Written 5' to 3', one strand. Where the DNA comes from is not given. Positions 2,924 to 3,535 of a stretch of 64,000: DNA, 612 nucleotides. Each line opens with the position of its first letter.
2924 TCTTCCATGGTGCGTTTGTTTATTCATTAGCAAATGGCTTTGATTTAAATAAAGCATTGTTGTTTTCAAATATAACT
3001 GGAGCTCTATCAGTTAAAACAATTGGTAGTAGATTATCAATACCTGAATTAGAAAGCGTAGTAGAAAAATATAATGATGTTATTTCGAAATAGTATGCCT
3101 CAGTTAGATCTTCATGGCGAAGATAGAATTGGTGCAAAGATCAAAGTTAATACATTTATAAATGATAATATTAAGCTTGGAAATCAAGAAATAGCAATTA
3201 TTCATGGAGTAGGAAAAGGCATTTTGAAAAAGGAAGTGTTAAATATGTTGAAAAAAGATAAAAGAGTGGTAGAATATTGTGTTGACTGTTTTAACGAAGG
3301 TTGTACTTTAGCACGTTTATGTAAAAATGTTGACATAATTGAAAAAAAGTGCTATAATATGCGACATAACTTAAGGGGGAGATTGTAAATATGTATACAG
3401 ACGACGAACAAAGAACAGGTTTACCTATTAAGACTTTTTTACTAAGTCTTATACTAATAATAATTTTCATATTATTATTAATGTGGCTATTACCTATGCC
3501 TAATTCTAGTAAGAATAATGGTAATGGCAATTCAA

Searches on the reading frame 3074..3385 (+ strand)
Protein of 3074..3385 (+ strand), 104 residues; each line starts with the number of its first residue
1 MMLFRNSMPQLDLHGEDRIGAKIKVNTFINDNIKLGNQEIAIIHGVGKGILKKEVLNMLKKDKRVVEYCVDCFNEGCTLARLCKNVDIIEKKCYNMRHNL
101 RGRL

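Call 7: search_protein_families(library=pfam, proteins=[window:3074-3385:+], max_evalue=0.001)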
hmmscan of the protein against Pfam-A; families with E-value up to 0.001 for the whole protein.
window:3074-3385:+ (104 aa): 1 family
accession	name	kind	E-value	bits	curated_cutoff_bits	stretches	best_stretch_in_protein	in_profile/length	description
PF01713.27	Smr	-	1.5e-14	54.3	25.7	1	11-76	1-67/77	Smr domain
